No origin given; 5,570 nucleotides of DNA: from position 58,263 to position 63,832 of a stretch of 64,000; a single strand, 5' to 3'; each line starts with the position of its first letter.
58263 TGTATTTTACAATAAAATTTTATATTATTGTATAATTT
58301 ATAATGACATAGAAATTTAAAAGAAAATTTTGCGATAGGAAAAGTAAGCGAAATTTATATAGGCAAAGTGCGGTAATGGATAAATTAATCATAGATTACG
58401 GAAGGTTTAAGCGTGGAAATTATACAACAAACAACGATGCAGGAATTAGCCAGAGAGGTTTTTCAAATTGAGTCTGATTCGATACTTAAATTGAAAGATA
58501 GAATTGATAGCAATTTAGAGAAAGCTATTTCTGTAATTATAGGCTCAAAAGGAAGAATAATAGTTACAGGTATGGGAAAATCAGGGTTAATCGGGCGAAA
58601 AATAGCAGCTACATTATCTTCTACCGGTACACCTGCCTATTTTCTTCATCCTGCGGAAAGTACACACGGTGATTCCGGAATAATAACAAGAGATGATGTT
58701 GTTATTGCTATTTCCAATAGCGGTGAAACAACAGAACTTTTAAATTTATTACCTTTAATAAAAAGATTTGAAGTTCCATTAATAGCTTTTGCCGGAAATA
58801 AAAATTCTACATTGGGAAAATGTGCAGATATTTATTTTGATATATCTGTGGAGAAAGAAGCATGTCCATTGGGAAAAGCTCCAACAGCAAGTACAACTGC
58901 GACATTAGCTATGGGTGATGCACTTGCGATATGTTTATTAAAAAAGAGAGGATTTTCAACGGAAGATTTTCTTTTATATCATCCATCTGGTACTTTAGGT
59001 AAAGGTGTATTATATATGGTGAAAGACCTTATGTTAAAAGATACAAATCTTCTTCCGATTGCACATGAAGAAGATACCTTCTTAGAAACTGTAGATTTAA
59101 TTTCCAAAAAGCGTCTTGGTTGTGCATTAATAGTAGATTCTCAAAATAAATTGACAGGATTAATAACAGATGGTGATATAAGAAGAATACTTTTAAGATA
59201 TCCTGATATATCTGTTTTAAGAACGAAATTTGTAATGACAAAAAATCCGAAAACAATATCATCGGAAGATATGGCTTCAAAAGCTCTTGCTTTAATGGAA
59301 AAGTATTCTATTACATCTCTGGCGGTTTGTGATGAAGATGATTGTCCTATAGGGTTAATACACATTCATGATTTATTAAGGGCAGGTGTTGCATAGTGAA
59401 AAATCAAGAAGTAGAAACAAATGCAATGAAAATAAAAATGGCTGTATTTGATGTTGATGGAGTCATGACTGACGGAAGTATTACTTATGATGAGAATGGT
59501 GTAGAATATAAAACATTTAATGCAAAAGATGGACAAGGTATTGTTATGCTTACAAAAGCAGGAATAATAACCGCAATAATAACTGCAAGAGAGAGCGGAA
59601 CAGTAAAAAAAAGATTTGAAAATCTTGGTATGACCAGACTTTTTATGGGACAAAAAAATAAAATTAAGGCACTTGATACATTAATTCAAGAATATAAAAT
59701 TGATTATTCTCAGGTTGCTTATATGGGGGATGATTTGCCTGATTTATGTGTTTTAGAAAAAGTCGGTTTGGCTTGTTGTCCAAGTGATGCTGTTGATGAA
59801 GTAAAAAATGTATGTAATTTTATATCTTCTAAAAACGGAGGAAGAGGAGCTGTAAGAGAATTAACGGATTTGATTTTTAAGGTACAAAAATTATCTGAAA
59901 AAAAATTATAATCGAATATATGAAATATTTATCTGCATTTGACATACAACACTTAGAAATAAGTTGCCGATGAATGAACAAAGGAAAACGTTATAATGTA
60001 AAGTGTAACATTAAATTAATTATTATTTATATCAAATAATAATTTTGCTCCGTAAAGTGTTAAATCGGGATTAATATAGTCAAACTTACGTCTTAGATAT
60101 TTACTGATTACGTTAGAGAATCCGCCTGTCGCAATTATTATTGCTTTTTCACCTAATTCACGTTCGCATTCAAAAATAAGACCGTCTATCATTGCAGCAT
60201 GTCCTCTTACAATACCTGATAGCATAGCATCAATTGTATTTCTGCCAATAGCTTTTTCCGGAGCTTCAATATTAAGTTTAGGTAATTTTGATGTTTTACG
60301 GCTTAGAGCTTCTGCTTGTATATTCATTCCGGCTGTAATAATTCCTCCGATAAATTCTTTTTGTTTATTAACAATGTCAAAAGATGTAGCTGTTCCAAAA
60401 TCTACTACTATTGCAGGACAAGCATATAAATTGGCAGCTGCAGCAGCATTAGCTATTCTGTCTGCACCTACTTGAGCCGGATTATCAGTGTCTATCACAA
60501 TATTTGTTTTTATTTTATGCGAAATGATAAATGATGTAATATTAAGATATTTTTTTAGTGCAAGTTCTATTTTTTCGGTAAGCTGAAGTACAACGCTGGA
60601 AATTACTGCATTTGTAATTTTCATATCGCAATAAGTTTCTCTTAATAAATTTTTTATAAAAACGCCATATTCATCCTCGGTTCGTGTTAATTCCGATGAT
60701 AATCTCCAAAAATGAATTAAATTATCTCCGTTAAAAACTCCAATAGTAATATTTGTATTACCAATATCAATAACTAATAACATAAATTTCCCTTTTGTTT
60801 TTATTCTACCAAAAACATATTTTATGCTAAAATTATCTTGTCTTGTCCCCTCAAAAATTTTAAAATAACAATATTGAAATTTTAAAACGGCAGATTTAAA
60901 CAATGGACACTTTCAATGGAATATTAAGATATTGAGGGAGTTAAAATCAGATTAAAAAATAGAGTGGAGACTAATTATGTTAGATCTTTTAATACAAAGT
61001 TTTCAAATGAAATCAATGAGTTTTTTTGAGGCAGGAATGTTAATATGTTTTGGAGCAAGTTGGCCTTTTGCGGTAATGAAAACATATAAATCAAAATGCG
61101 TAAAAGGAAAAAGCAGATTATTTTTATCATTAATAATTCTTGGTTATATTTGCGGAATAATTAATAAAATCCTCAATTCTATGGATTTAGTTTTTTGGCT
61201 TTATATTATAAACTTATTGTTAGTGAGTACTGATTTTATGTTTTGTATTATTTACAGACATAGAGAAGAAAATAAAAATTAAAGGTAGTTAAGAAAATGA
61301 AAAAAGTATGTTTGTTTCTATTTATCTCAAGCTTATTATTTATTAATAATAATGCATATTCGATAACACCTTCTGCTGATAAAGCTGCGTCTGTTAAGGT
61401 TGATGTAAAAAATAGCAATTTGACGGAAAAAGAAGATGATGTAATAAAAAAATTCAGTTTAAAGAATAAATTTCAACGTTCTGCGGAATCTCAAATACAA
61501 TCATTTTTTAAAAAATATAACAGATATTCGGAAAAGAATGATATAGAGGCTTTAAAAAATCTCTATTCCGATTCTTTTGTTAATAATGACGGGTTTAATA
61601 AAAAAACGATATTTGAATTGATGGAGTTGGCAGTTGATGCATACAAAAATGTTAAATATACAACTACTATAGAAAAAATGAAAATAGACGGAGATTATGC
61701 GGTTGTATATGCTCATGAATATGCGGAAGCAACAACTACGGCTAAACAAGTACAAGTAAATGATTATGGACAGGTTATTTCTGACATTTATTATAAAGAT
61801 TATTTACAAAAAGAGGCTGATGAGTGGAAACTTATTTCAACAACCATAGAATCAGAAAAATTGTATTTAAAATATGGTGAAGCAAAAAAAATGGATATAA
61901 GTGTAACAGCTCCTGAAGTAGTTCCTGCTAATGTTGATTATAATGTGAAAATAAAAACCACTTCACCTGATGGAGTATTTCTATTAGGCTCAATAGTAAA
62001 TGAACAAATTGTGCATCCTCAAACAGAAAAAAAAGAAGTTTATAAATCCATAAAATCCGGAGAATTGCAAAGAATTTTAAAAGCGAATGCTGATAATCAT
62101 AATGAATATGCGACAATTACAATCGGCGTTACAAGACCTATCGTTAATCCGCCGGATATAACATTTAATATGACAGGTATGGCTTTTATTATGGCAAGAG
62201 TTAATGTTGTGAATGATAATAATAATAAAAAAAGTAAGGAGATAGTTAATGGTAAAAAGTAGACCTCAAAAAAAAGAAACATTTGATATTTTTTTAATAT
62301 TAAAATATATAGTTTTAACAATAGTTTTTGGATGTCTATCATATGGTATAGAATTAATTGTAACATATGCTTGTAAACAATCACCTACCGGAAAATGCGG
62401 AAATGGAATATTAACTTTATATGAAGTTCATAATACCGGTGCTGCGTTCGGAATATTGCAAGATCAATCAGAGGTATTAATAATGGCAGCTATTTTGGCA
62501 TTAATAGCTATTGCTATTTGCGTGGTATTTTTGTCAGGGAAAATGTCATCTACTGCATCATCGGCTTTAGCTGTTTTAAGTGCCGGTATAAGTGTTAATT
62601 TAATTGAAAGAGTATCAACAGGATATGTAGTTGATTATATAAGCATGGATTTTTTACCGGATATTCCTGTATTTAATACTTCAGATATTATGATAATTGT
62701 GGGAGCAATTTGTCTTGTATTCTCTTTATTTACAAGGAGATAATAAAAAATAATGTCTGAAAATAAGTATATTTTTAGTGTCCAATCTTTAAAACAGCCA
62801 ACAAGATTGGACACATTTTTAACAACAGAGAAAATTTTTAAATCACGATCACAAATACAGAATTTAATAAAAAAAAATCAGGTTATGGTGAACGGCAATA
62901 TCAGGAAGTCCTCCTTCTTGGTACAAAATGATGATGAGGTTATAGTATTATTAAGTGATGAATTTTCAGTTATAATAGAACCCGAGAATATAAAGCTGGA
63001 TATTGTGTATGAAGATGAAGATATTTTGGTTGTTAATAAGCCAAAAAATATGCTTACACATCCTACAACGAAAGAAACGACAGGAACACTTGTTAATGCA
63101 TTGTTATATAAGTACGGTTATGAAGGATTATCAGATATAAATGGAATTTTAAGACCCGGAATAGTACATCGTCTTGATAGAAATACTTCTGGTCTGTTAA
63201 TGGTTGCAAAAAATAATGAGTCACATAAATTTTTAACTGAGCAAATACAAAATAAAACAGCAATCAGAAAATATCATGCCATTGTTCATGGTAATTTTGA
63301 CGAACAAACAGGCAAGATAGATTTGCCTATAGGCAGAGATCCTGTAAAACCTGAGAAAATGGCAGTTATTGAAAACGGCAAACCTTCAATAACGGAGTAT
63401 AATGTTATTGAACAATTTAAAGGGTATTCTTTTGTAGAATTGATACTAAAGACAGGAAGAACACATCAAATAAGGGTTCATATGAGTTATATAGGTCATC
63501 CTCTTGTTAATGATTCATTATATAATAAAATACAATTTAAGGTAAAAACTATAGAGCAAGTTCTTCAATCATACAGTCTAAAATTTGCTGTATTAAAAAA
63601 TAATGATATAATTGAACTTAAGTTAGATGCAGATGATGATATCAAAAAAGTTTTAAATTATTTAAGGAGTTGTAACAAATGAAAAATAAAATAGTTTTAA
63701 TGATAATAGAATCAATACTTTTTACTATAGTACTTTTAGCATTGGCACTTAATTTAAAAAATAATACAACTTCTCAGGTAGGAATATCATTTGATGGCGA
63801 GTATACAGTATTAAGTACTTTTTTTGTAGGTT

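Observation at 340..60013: Dispersed G+C-rich modular intergenic repeat family (at least 17 copies or fragments in 64 kb)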

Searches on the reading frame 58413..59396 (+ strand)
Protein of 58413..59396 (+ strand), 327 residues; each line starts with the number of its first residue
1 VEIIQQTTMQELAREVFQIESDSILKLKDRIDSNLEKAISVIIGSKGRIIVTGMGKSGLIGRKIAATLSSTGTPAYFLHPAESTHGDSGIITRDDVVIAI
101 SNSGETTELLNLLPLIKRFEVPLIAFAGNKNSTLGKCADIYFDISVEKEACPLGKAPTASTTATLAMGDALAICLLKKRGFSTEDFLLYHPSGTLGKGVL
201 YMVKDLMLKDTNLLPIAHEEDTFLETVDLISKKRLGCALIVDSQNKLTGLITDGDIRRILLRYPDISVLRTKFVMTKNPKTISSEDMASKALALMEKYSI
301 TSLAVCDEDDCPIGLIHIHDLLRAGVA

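Call 11: search_protein_families(library=ncbifam, proteins=[window:58413-59396:+])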
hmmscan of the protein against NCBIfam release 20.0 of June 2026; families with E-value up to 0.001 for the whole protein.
window:58413-59396:+ (327 aa): 30 families (the best 25 are shown)
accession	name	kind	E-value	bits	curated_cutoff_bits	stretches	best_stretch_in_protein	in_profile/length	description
NF008141.0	PRK10892.1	equivalog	5e-105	351.4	505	1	5-326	8-327/328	arabinose-5-phosphate isomerase KdsD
TIGR00393.1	kpsF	subfamily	1.6e-94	316.5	203.7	1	47-317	1-268/268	KpsF/GutQ family sugar-phosphate isomerase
NF008581.0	PRK11543.1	equivalog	1.8e-86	290.1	481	1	8-326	4-320/321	arabinose-5-phosphate isomerase GutQ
TIGR03127.2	RuMP_HxlB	equivalog_domain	7.1e-14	52.1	160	1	28-187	12-171/178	6-phospho-3-hexuloisomerase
NF041755.1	RuMP_HxlAB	equivalog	8.6e-13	48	500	1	22-185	222-382/391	bifunctional 3-hexulose-6-phosphate synthase/6-phospho-3-hexuloisomerase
NF040776.2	AlsR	equivalog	3e-11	42.8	400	1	2-178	85-259/279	transcriptional repressor AlsR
NF008458.0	PRK11337.1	equivalog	3.1e-09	36.2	378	1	2-177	97-270/293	MurR/RpiR family transcriptional regulator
NF011447.0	PRK14869.2-3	equivalog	4.8e-09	35.3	522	1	200-262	67-126/540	putative manganese-dependent inorganic diphosphatase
NF041552.1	TF_PrdR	equivalog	5.7e-09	34.8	795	1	201-322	6-122/577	sigma-54 dependent transcriptional regulator PrdR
NF008590.0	PRK11557.1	equivalog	1.1e-08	34.9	355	1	34-178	121-262/282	MurR/RpiR family transcriptional regulator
NF010701.0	PRK14101.1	equivalog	2.7e-08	32.5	920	1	11-145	433-566/638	bifunctional transcriptional regulator/glucokinase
NF011442.0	PRK14869.1-4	equivalog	2.9e-07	29.3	400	0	276-324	77-125/543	putative manganese-dependent inorganic diphosphatase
NF011443.0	PRK14869.1-5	equivalog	1.2e-06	27.3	335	0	273-322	73-122/546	putative manganese-dependent inorganic diphosphatase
NF001484.0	PRK00331.1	subfamily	1.7e-06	26.8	381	1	40-182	280-419/601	isomerizing glutamine--fructose-6-phosphate transaminase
TIGR01302.1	IMP_dehydrog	equivalog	2.7e-06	26.6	481.5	1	228-323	104-198/450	IMP dehydrogenase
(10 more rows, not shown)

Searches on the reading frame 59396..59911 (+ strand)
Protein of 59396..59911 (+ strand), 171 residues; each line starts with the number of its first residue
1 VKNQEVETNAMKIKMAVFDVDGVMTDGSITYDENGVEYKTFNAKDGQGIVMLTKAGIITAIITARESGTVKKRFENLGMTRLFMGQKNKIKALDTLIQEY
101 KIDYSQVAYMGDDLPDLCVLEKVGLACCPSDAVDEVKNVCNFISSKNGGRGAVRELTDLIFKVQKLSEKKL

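Call 75: search_protein_families(library=pfam, proteins=[window:59396-59911:+], max_evalue=0.00001)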
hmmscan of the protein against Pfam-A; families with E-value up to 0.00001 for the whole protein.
window:59396-59911:+ (171 aa): 1 family
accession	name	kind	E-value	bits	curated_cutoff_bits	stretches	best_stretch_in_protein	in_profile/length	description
PF08282.18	Hydrolase_3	-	2.4e-12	47.6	20.9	1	86-151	185-250/255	haloacid dehalogenase-like hydrolase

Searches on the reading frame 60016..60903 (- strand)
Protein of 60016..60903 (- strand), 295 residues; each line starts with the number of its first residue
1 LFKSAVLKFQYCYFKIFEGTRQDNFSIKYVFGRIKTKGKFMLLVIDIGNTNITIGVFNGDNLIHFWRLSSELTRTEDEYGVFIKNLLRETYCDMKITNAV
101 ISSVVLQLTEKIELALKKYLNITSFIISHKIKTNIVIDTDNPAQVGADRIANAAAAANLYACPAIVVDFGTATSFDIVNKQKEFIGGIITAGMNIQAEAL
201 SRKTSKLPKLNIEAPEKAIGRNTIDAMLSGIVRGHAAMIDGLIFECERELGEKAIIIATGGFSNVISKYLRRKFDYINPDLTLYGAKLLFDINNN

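Call 43: search_protein_families(library=pfam, proteins=[window:60016-60903:-], max_evalue=0.001)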
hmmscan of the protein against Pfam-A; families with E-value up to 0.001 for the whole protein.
window:60016-60903:- (295 aa): 1 family
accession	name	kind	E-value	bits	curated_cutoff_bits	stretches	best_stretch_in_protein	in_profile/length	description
PF03309.20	Pan_kinase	-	1.9e-66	224.3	24.7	1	42-243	1-203/205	Type III pantothenate kinase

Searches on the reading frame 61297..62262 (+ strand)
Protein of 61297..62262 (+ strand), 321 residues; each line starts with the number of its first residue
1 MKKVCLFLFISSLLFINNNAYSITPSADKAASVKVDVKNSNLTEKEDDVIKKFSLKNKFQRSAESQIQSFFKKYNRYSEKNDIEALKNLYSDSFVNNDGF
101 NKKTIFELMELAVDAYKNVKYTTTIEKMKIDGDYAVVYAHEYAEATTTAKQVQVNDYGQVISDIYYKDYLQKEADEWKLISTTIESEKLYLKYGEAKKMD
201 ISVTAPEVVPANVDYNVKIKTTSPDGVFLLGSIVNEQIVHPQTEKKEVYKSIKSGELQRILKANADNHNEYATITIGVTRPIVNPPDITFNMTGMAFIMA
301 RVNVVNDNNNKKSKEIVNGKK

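Call 75: search_protein_families(library=pfam, proteins=[window:61297-62262:+], max_evalue=0.00001)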
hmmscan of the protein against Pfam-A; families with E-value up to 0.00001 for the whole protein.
window:61297-62262:+ (321 aa): 1 family
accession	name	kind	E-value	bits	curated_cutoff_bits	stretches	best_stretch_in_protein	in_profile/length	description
PF14534.12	DUF4440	-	5.5e-06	27.2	25.2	0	67-179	1-107/107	Domain of unknown function (DUF4440)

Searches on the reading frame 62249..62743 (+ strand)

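Call 75: search_protein_families(library=pfam, proteins=[window:62249-62743:+], max_evalue=0.00001)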
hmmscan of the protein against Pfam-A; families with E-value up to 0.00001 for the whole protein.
window:62249-62743:+ (164 aa): 1 family
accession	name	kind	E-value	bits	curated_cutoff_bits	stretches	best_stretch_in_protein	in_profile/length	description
PF01252.23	Peptidase_A8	-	2.8e-23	83.1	25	1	36-161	14-141/142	Signal peptidase (SPase) II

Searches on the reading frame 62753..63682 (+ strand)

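Call 75: search_protein_families(library=pfam, proteins=[window:62753-63682:+], max_evalue=0.00001)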
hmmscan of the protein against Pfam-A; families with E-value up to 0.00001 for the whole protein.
window:62753-63682:+ (309 aa): 2 families
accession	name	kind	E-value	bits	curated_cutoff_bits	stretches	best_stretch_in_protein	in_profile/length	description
PF00849.27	PseudoU_synth_2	-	2.5e-33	115.9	26.8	1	90-245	1-151/152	RNA pseudouridylate synthase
PF01479.30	S4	-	6.8e-11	42.2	22.8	1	18-63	2-48/48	S4 domain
